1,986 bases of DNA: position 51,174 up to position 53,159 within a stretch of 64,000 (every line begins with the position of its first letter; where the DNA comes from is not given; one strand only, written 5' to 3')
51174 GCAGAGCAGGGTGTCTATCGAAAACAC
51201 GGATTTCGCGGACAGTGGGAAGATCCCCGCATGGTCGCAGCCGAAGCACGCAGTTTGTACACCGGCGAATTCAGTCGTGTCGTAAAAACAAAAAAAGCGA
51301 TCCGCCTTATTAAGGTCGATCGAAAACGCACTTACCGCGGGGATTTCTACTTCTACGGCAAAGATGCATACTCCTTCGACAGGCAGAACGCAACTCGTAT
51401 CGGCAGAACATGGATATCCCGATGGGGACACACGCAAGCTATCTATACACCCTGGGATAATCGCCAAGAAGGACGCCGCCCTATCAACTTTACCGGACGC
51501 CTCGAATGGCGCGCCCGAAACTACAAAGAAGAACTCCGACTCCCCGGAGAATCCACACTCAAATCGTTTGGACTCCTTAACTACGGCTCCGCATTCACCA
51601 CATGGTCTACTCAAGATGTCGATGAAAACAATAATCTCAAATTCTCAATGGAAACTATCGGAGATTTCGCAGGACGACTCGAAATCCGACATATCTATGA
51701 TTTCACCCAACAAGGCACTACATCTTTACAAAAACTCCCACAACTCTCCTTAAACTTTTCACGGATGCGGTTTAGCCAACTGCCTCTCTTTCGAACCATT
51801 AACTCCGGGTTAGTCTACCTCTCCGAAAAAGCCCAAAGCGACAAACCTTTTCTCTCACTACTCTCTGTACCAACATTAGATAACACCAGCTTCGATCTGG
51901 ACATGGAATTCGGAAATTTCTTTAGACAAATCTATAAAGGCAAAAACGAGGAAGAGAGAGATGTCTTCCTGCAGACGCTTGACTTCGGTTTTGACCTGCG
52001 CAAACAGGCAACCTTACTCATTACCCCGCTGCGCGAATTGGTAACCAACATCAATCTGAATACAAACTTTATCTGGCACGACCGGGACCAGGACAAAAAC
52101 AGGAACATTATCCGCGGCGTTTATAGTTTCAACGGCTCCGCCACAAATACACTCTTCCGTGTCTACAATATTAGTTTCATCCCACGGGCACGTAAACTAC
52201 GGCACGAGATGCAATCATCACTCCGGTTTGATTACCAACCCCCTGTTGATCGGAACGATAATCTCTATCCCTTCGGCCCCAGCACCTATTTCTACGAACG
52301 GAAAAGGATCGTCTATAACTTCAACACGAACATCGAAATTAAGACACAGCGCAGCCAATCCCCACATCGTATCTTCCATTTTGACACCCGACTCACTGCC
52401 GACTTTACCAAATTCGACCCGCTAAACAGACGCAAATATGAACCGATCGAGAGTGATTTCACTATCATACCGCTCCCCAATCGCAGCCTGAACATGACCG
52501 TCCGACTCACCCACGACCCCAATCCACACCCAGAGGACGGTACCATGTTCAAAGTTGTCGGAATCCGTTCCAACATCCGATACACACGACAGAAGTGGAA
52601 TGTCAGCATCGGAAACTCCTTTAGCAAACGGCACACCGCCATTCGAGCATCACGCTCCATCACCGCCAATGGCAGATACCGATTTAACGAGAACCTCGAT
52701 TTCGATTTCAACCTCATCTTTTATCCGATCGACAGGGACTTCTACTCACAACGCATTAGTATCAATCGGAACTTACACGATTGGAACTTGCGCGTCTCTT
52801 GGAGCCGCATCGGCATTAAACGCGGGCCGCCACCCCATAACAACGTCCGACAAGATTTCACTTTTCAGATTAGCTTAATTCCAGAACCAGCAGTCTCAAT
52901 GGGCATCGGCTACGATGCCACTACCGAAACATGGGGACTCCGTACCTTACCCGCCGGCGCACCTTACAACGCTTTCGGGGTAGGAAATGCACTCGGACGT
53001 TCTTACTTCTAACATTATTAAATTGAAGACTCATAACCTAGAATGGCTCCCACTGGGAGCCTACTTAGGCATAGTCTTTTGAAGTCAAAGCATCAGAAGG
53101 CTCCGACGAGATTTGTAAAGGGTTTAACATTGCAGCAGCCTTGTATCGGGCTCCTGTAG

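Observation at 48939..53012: LptD/OstA-like giant OMP with an inserted parvulin (SurA-type) domain that is itself split by an acidic 42-bp tandem repeat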

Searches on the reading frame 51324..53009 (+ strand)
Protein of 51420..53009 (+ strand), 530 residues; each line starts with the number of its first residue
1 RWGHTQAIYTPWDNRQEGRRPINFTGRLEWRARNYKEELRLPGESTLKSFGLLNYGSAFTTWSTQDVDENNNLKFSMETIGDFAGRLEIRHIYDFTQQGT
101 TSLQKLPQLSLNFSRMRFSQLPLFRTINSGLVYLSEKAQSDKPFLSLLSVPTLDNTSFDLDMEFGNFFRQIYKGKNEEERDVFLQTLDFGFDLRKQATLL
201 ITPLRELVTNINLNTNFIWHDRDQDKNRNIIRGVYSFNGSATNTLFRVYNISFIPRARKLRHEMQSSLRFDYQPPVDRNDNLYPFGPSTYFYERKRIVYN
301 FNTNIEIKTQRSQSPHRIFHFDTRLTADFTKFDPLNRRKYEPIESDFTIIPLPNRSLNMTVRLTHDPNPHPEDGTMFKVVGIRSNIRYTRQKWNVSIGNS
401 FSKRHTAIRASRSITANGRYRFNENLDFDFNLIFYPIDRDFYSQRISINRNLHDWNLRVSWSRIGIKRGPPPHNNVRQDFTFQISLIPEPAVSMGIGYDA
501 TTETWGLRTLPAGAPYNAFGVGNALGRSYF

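Call 6: search_protein_families(library=pfam, proteins=[window:51420-53009:+], max_evalue=10)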
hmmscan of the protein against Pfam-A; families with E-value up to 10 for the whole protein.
window:51420-53009:+ (530 aa): 1 family
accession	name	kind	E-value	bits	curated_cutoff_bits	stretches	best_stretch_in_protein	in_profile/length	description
PF19838.5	LptD_2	-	4.2e-05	22.9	22.5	1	153-283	221-360/464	LptD protein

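Call 22: search_protein_representatives(alignment_id=A2)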
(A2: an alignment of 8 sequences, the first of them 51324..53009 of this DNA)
Query: 8 sequences, 562 profile positions. Proteins with E-value up to 0.001 (for the whole library): 42; up to 1e-10: 22; up to 1e-30: 11. The best 42 are listed.
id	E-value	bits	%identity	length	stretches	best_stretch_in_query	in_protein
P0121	2.5e-239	811.7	-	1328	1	1-562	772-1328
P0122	2.4e-190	650.0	-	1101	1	1-336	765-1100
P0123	2.7e-153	527.7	-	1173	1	1-562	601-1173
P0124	2.5e-119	415.6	-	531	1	58-562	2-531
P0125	4.4e-103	362.0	-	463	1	129-562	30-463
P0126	1.8e-91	323.7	-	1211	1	1-562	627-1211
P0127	8.6e-90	318.1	-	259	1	38-219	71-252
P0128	6.6e-61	222.7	-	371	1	224-562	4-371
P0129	1.3e-46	175.5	-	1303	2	180-544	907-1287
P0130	3.5e-44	167.5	-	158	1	32-161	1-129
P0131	3.0e-32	128.1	-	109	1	160-237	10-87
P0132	3.1e-30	121.5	-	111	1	351-457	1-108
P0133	4.2e-30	121.0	-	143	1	342-421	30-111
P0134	4.9e-29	117.5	-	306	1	257-544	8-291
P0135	6.8e-25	103.8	-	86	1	179-244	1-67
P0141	1.2e-13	66.7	-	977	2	1-176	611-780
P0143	9.4e-10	53.9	-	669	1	240-497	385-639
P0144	3.5e-09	52.0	-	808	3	236-323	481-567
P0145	8.9e-09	50.6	-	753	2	240-399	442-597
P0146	3.1e-08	48.8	-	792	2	239-400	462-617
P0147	3.7e-08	48.6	-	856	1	1-143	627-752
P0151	2.0e-05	39.6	-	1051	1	285-499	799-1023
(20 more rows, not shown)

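Call 23: search_protein_families(library=pfam, proteins=[P0123, P0126, P0129, P0141, P0143, P0144, P0145, P0146, P0147, P0151], max_evalue=0.01)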
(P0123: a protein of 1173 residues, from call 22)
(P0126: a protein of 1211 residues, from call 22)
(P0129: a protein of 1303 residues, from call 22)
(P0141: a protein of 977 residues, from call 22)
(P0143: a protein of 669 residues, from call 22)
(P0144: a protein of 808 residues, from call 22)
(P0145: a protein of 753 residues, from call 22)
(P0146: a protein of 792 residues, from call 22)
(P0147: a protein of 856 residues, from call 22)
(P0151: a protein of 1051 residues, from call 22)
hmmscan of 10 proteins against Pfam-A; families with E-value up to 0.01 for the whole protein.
P0123 (1173 aa): 3 families
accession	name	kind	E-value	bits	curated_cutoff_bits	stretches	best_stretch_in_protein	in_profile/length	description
PF00639.27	Rotamase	-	2.4e-52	176.3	21.7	3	338-425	11-96/97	PPIC-type PPIASE domain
PF13616.12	Rotamase_3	-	1.5e-45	154.9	22.5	3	434-534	14-115/116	PPIC-type PPIASE domain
PF13145.12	Rotamase_2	-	9.1e-17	62.4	27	2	345-426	30-107/121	PPIC-type PPIASE domain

P0126 (1211 aa): 3 families
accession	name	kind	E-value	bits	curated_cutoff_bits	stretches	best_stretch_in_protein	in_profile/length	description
PF00639.27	Rotamase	-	2.9e-21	76.7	21.7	2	563-622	32-93/97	PPIC-type PPIASE domain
PF13145.12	Rotamase_2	-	7.3e-14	53.1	27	2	358-425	47-108/121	PPIC-type PPIASE domain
PF13616.12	Rotamase_3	-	8.8e-14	52.5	22.5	2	563-626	50-114/116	PPIC-type PPIASE domain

P0129 (1303 aa): 3 families
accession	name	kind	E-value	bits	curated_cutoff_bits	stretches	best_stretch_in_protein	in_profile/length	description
PF00639.27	Rotamase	-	3.6e-71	236.7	21.7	4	461-552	2-96/97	PPIC-type PPIASE domain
PF13616.12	Rotamase_3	-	2e-65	219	22.5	4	452-554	12-115/116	PPIC-type PPIASE domain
PF13145.12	Rotamase_2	-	5.2e-27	95.5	27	4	474-561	31-117/121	PPIC-type PPIASE domain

P0141 (977 aa): 3 families
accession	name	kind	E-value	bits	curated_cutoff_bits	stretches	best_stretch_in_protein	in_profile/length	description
PF00639.27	Rotamase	-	1.5e-75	250.7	21.7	4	450-543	1-97/97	PPIC-type PPIASE domain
PF13616.12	Rotamase_3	-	5.9e-73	243.3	22.5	4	442-544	12-115/116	PPIC-type PPIASE domain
PF13145.12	Rotamase_2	-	6.4e-26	92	27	2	463-552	30-118/121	PPIC-type PPIASE domain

P0143 (669 aa): 2 families
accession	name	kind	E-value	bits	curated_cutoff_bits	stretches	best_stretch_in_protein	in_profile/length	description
PF19838.5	LptD_2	-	2.1e-38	132.6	22.5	2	150-341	2-203/464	LptD protein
PF04453.20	LptD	-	4.6e-10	39.8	22.4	1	254-614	2-330/384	LPS transport system D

P0144 (808 aa): 1 family
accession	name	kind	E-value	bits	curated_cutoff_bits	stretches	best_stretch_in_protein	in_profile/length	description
PF19838.5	LptD_2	-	4.7e-54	184.2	22.5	1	170-630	1-449/464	LptD protein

P0145 (753 aa): 3 families
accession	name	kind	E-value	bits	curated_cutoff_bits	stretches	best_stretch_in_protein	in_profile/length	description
PF19838.5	LptD_2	-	1.4e-46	159.6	22.5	1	198-578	2-444/464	LptD protein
PF04453.20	LptD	-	2.5e-09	37.4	22.4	1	304-517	2-225/384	LPS transport system D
PF03968.19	LptD_N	-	4.6e-08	33.7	20.4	2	50-107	55-112/113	LptA/(LptD N-terminal domain) LPS transport protein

P0146 (792 aa): 3 families
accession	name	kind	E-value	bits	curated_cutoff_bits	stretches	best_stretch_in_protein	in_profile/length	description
PF19838.5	LptD_2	-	9.5e-49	166.7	22.5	1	204-617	1-464/464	LptD protein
PF04453.20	LptD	-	3.5e-13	50.1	22.4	1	309-536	2-223/384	LPS transport system D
PF03968.19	LptD_N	-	9e-05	23.1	20.4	1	93-143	62-112/113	LptA/(LptD N-terminal domain) LPS transport protein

P0147 (856 aa): 3 families
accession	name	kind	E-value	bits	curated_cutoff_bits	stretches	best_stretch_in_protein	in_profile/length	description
PF00639.27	Rotamase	-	6.5e-33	114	21.7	2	353-439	11-96/97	PPIC-type PPIASE domain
PF13616.12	Rotamase_3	-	1.6e-22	80.7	22.5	2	337-440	12-114/116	PPIC-type PPIASE domain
PF13145.12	Rotamase_2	-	1.9e-12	48.5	27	1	350-442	25-109/121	PPIC-type PPIASE domain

P0151 (1051 aa): 4 families
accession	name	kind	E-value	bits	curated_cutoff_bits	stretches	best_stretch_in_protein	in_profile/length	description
PF19838.5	LptD_2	-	7.4e-43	147.3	22.5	1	504-909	2-464/464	LptD protein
PF03968.19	LptD_N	-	2.4e-14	53.9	20.4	1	25-157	4-109/113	LptA/(LptD N-terminal domain) LPS transport protein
PF13100.11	OstA_2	-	9e-07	29.1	21.2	0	181-220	36-76/158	OstA-like protein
PF04453.20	LptD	-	7.9e-06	25.9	22.4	1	615-828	3-222/384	LPS transport system D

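Call 24: list_cluster_members(proteins=[P0123, P0126, P0129, P0141, P0147, P0143, P0144, P0151, P0001])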
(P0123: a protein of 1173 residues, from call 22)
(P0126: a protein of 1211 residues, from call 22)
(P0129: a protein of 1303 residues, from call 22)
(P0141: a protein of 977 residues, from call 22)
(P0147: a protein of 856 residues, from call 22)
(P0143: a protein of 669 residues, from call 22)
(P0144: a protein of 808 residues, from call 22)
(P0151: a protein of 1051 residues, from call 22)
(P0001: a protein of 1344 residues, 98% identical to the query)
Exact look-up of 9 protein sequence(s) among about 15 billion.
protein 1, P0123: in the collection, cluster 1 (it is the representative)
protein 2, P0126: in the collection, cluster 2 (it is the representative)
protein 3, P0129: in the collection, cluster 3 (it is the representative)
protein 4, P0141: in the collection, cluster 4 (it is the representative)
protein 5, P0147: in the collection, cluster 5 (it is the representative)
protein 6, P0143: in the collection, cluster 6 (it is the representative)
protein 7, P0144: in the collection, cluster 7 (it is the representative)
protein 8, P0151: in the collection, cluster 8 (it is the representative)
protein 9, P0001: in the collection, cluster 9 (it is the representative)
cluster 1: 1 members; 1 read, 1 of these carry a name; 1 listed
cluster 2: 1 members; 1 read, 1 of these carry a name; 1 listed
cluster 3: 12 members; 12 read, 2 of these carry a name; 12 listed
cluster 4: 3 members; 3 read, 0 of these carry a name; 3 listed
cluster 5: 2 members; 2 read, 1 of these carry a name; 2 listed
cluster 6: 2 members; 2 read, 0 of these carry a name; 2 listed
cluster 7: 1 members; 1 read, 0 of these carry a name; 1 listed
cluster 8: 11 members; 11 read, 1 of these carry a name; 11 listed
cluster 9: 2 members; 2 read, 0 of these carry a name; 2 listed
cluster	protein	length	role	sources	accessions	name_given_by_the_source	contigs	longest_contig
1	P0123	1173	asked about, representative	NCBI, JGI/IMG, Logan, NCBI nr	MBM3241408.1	hypothetical protein FJZ31_34440 [Candidatus Poribacteria bacterium] | hypothetical protein [Candidatus Poribacteria bacterium]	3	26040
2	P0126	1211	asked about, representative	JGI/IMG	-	parvulin-like peptidyl-prolyl isomerase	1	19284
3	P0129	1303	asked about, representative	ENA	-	-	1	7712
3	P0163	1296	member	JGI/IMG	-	parvulin-like peptidyl-prolyl isomerase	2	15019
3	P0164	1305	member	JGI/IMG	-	parvulin-like peptidyl-prolyl isomerase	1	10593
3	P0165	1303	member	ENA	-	-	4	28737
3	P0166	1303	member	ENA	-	-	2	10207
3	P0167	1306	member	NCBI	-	-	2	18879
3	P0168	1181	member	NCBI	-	-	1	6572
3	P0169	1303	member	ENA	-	-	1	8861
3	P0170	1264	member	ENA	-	-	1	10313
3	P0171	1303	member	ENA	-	-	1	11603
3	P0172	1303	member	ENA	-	-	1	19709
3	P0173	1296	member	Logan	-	-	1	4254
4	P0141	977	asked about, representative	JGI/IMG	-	-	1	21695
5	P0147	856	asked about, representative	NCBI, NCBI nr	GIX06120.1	MAG: hypothetical protein KatS3mg115_0523 [Candidatus Poribacteria bacterium]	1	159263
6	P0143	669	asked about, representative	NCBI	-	-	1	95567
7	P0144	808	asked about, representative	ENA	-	-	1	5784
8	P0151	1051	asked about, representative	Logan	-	-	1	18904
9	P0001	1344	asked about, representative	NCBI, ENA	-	-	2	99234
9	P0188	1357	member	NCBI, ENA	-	-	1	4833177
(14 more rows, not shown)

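Call 26: find_homologous_proteins(query=A3, max_evalue=0.001)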
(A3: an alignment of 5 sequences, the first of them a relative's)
Query A3 (5 sequences) (1303 aa, profile of the alignment): 42 proteins with E <= 0.001 among 8000 candidates.
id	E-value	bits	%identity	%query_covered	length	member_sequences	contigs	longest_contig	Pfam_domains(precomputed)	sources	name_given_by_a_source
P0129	0.0e+0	1906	100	100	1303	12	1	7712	PF13145.13,PF00639.28,PF13616.13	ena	-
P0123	0.0e+0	1894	37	56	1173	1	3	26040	PF13145.13,PF00639.28,PF13616.13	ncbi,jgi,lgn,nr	ncbi:hypothetical protein FJZ31_34440 [Candidatus Poribacteria bacterium]|nr:hypothetical protein [C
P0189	0.0e+0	1768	68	96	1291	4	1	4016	PF13145.13,PF00639.28,PF19838.6,PF13616.13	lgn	-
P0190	0.0e+0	1715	72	97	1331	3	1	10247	PF13145.13,PF00639.28,PF19838.6,PF13616.13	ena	-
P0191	0.0e+0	1688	72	97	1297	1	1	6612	PF13145.13,PF00639.28,PF19838.6,PF13616.13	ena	-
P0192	0.0e+0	1678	72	97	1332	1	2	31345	PF13145.13,PF00639.28,PF19838.6,PF13616.13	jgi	jgi:parvulin-like peptidyl-prolyl isomerase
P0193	0.0e+0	1617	67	98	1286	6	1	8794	PF13145.13,PF00639.28,PF19838.6,PF13616.13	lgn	-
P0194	0.0e+0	1604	67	99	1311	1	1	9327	PF13145.13,PF00639.28,PF13616.13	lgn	-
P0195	0.0e+0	1568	68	94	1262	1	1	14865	PF13145.13,PF00639.28,PF19838.6,PF13616.13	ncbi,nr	ncbi:hypothetical protein GF312_18375, partial [Candidatus Poribacteria bacterium]|nr:hypothetical p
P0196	0.0e+0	1562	64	98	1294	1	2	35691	PF13145.13,PF00639.28,PF19838.6,PF13616.13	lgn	-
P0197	0.0e+0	1557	65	97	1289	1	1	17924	PF13145.13,PF00639.28,PF19838.6,PF13616.13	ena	-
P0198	0.0e+0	1554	66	97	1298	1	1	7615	PF13145.13,PF00639.28,PF19838.6,PF13616.13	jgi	jgi:parvulin-like peptidyl-prolyl isomerase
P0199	0.0e+0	1549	64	97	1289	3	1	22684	PF13145.13,PF00639.28,PF19838.6,PF13616.13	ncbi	-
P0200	0.0e+0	1526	64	97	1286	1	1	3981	PF13145.13,PF00639.28,PF19838.6,PF13616.13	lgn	-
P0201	0.0e+0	1478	65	90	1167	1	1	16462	PF13145.13,PF00639.28,PF19838.6,PF13616.13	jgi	-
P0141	0.0e+0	1307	68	69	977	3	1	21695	PF13145.13,PF00639.28,PF13616.13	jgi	-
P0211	0.0e+0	1193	37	39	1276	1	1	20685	PF13145.13,PF00639.28,PF13616.13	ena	-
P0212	0.0e+0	1120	30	58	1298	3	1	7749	PF13145.13,PF00639.28,PF13616.13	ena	-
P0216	1.0e-19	88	32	14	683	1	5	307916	PF13145.13,PF00639.28,PF13616.13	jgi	jgi:peptidyl-prolyl cis-trans isomerase SurA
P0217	3.5e-19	86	25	15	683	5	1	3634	PF04453.21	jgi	-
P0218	4.7e-14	69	26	16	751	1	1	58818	PF13145.13,PF00639.28,PF13616.13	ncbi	-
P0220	1.9e-11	61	26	18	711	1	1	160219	PF13145.13,PF00639.28,PF13616.13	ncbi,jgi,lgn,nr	ncbi:MAG: peptidylprolyl isomerase [bacterium]|nr:peptidylprolyl isomerase [bacterium]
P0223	6.1e-10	56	32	9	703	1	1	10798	PF13145.13,PF00639.28,PF13616.13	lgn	-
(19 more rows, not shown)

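Call 54: search_protein_families(library=pfam, proteins=[P0216, P0217, P0218, P0220, P0223, P0211, P0212], max_evalue=0.01)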
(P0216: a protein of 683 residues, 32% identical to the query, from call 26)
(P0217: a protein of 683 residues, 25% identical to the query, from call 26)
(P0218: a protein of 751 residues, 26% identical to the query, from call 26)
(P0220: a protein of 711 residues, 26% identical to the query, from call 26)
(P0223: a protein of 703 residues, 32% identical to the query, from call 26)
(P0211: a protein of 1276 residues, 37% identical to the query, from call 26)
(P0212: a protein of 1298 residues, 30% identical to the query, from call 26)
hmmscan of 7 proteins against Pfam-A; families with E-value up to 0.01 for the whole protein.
P0216 (683 aa): 5 families
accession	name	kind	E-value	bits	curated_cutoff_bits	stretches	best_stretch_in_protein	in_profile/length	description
PF13616.12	Rotamase_3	-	8.3e-49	165.4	22.5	3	242-349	10-111/116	PPIC-type PPIASE domain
PF00639.27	Rotamase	-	1.9e-44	151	21.7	3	252-351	1-96/97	PPIC-type PPIASE domain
PF13145.12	Rotamase_2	-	9.1e-19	68.9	27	2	519-637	4-119/121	PPIC-type PPIASE domain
PF01931.24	NTPase_I-T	-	0.00037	20.8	25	0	550-591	102-143/162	Protein of unknown function DUF84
PF13624.11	SurA_N_3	-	0.0057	16.9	27.2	0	8-63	18-64/162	SurA-like N-terminal domain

P0217 (683 aa): 2 families
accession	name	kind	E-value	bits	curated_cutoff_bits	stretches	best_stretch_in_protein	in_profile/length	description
PF04453.20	LptD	-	5.4e-27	95.5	22.4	1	268-613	2-363/384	LPS transport system D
PF03968.19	LptD_N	-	0.00024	21.7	20.4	1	50-101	61-112/113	LptA/(LptD N-terminal domain) LPS transport protein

P0218 (751 aa): 3 families
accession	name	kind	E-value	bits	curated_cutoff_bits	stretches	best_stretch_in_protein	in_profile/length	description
PF00639.27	Rotamase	-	3.5e-36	124.5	21.7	3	205-294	7-96/97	PPIC-type PPIASE domain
PF13616.12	Rotamase_3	-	3.8e-36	124.6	22.5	2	188-294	10-113/116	PPIC-type PPIASE domain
PF13145.12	Rotamase_2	-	3.6e-18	67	27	1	592-709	5-119/121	PPIC-type PPIASE domain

P0220 (711 aa): 3 families
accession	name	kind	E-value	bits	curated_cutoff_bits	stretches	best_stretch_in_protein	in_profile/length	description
PF00639.27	Rotamase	-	8e-37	126.6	21.7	3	170-254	12-96/97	PPIC-type PPIASE domain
PF13616.12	Rotamase_3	-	1.2e-34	119.7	22.5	2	150-255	12-114/116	PPIC-type PPIASE domain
PF13145.12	Rotamase_2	-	1.6e-21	77.8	27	3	552-668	5-118/121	PPIC-type PPIASE domain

P0223 (703 aa): 3 families
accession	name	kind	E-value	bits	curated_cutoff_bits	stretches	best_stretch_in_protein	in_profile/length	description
PF00639.27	Rotamase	-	2.9e-33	115.1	21.7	3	160-246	10-96/97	PPIC-type PPIASE domain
PF13616.12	Rotamase_3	-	4.3e-30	105.1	22.5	2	145-246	15-113/116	PPIC-type PPIASE domain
PF13145.12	Rotamase_2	-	9.5e-22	78.5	27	2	544-661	5-119/121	PPIC-type PPIASE domain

P0211 (1276 aa): 3 families
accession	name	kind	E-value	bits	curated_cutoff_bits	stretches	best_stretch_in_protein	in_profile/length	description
PF00639.27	Rotamase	-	7e-37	126.7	21.7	2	385-483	4-96/97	PPIC-type PPIASE domain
PF13616.12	Rotamase_3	-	2.3e-29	102.7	22.5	2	374-482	12-112/116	PPIC-type PPIASE domain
PF13145.12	Rotamase_2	-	3.5e-16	60.5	27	2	514-600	33-119/121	PPIC-type PPIASE domain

P0212 (1298 aa): 3 families
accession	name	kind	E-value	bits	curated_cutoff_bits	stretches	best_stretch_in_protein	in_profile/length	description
PF00639.27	Rotamase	-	4.4e-27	95.3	21.7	2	414-507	11-96/97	PPIC-type PPIASE domain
PF13616.12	Rotamase_3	-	1.1e-25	90.9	22.5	2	398-507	12-113/116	PPIC-type PPIASE domain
PF13145.12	Rotamase_2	-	5.2e-10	40.6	27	1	521-624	23-119/121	PPIC-type PPIASE domain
